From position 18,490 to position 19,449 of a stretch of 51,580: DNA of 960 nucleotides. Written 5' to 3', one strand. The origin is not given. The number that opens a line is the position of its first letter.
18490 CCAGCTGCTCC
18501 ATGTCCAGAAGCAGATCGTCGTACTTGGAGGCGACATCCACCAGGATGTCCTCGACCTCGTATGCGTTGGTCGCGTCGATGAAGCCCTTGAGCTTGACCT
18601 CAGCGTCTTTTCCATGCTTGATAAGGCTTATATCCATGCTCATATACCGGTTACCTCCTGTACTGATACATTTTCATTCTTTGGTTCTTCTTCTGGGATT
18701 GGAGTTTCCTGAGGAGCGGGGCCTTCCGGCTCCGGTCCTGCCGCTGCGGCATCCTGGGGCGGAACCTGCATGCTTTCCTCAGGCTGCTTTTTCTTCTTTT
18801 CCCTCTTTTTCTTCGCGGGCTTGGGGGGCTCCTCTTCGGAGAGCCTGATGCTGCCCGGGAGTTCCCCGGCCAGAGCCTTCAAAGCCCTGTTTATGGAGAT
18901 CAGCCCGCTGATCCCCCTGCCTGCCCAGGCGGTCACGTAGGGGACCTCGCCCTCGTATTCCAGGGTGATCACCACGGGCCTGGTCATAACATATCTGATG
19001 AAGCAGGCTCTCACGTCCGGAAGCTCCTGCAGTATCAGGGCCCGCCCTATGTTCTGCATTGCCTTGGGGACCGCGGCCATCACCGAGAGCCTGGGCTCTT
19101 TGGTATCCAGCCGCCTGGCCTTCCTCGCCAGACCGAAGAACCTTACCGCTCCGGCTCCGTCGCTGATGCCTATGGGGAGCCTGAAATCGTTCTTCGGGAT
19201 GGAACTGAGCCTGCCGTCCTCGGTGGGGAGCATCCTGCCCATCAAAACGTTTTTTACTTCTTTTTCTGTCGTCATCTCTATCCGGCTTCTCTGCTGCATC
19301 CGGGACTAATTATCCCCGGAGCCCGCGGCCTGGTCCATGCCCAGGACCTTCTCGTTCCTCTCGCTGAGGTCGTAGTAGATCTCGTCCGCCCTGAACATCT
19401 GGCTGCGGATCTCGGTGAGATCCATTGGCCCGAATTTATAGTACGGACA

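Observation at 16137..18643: STAS / serine-kinase / membrane PP2C partner-switching module embedded in the secretion operon, with no sigma factor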

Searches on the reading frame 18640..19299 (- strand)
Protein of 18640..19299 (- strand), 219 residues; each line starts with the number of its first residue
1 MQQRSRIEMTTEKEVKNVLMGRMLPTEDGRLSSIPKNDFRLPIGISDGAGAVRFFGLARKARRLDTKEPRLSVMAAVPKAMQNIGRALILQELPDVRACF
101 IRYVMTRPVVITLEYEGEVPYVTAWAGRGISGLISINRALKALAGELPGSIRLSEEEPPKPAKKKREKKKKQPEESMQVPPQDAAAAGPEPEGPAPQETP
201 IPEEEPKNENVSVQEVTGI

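Call 4: search_protein_families(library=pfam, proteins=[window:18640-19299:-], max_evalue=0.01)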
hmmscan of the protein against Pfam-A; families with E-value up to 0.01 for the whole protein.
window:18640-19299:- (219 aa): 0 families

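Call 27: search_protein_families(library=ncbifam, proteins=[window:18640-19299:-], max_evalue=0.01)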
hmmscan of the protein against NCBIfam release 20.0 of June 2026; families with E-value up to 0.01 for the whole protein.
window:18640-19299:- (219 aa): 0 families

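Call 34: find_homologous_proteins(query=window:18640-19299:-, max_evalue=0.001)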
Query window:18640-19299:- (219 aa): 9 proteins with E <= 0.001 among 463 candidates.
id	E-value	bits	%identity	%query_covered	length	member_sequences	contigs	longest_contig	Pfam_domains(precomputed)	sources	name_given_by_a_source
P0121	1.0e-128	445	99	96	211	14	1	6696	-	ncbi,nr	ncbi:MAG: hypothetical protein II974_06155 [Firmicutes bacterium]|nr:hypothetical protein [Bacillota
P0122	7.3e-43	165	47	69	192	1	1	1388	-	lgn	-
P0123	7.6e-43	165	48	73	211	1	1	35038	-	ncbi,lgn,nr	ncbi:MAG: hypothetical protein K5772_08275 [Clostridia bacterium]|nr:hypothetical protein [Clostridi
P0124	1.6e-41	160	46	75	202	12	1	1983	-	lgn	-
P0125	3.3e-40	156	48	63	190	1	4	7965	-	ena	-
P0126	2.3e-39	153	42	76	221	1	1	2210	-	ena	-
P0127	2.4e-39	153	48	73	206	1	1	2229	-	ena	-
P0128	1.8e-35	141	46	77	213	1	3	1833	-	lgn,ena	-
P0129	6.9e-34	135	44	75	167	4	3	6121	-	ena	-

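Call 37: search_solved_structures(query=A3, max_evalue=1)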
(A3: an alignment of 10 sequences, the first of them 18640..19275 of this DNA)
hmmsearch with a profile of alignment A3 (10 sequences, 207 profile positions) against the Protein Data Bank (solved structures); distinct sequences matched with E-value up to 1: 11.
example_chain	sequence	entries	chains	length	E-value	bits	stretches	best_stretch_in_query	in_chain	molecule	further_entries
7cu3_B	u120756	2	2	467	0.33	13.6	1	153-202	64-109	Transmembrane protein FAM155A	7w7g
2vqc_A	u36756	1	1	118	0.35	13.5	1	128-181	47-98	HYPOTHETICAL 13.2 KDA PROTEIN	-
7mpi_AD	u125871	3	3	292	0.35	13.5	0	53-137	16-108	60S ribosomal protein L5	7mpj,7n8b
6i7o_BI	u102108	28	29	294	0.39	13.4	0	53-137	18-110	60S ribosomal protein L5 | RPL5 isoform 1 | Large ribosomal subunit protein uL18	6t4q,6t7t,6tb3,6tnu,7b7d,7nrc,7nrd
6woo_D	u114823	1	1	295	0.39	13.4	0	53-137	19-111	uL18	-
4u3m_L5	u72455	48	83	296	0.39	13.4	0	53-137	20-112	60S ribosomal protein L5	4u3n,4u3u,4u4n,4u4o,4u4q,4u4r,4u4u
3j6x_L5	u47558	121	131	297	0.4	13.3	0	53-137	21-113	60S ribosomal protein L5 | UL18 | uL18 (yeast L5)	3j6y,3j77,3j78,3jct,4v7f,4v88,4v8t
8bn3_L5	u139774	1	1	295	0.4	13.3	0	53-137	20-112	RPL5 isoform 1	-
4v6i_BQ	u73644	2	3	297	0.51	13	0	53-137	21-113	60S ribosomal protein rpL5 (L18p) | 60S ribosomal protein L5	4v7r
4fe8_A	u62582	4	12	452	0.58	12.8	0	107-186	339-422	Maltose-binding periplasmic protein,Huntingtin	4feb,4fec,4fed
4v4b_BE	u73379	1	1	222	0.91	12.2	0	53-137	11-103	60S ribosomal protein L5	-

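Call 41: predict_structure(alignment_id=A3)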
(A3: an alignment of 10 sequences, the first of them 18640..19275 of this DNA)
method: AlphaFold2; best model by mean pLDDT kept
length: 211 residues; sequences in the alignment: 10
mean_pLDDT: 72.7   pTM: 0.65
mean pLDDT of the five models: 72.7, 71.3, 63.2, 61.8, 59.0
residues with pLDDT >= 90: 82; 70-90: 51; 50-70: 21; < 50: 57
segments of 3 or more residues with pLDDT < 50: 154-208
pLDDT, mean of each block of 10 residues (from residue 1): 84 82 73 57 88 93 94 93 86 87 92 94 93 96 83 47 41 37 36 36 38 39
secondary structure, 60 per line:
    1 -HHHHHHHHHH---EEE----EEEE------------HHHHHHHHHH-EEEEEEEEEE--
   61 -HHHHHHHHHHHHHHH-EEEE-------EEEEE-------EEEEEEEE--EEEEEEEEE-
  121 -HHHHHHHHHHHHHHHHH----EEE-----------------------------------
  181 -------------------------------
elements in order: H2-11 E15-17 E22-25 H38-47 E49-58 H62-76 E78-81 E89-93 E101-108 E111-119 H122-138 E143-145

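Call 44: fold_search(model_id=the predicted structure, library=pdb)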
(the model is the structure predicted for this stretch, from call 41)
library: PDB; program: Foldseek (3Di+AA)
matches with E <= 10: 1422; with E <= 0.001: 0
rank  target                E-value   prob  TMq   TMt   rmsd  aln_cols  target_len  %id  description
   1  3c6k_D                8.0e-03  0.87  0.25  0.17   6.2       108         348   13  Crystal structure of human spermine synthase in complex with spermidine and 5-methylthioadenosine (released 2008-02-19)
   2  9v86_A                9.7e-03  0.97  0.27  0.08   5.5        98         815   16  Cryo-EM structure of KICSTOR CCC complex (state 3) (released 2025-11-12)
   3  9v9n_A                1.5e-02  0.87  0.25  0.09   5.7        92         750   17  Cryo-EM structure of KICSTOR CCC complex (state 5) (released 2025-11-12)
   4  4jdl_B                2.2e-02  0.92  0.30  0.38   5.1       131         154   15  Crystal structure of native abscisic acid receptor PYL5 at 2.65 Angstrom (released 2013-03-13)
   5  9v6e_A                2.3e-02  0.93  0.28  0.06   5.0        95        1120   16  Cryo-EM structure of human full length KICSTOR complex (state 1) (released 2025-11-12)
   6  1vr7_B                3.2e-02  0.66  0.25  0.36   6.7       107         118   12  Crystal structure of S-adenosylmethionine decarboxylase proenzyme (TM0655) from THERMOTOGA MARITIMA at 1.2 A resolutio (released 2005-03-15)
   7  3c6k_A                3.2e-02  0.60  0.22  0.16   6.3       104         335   10  Crystal structure of human spermine synthase in complex with spermidine and 5-methylthioadenosine (released 2008-02-19)
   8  3cw2_C                4.1e-02  0.60  0.23  0.20   7.1       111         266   11  Crystal structure of the intact archaeal translation initiation factor 2 from Sulfolobus solfataricus . (released 2009-01-06)
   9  2aho_B                4.6e-02  0.84  0.26  0.22   4.6       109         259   14  Structure of the archaeal initiation factor eIF2 alpha-gamma heterodimer from Sulfolobus solfataricus complexed with G (released 2006-01-31)
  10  4qfr_A                4.9e-02  0.91  0.29  0.18   4.2        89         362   15  Structure of AMPK in complex with Cl-A769662 activator and STAUROSPORINE inhibitor (released 2014-08-06)
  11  4yom_A                5.2e-02  0.84  0.28  0.49   4.5        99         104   17  Structure of SAD kinase (released 2015-12-16)
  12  4uea_C                5.6e-02  0.75  0.25  0.31   6.8       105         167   13  Complex of D. melanogaster eIF4E with a designed 4E-binding protein (Form I) (released 2015-02-25)
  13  5wi2_A                5.9e-02  0.95  0.31  0.61   3.5        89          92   10  Crystal structure of the KA1 domain from human Chk1 (released 2017-10-04)
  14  4rti                  5.9e-02  0.35  0.21  0.25  11.0       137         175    7  The crystal structure of PsbP from Spinacia oleracea (released 2015-03-11)
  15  2f7l_A                6.3e-02  0.33  0.20  0.11   7.7       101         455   11  Crystal structure of Sulfolobus tokodaii phosphomannomutase/phosphoglucomutase (released 2006-12-05)
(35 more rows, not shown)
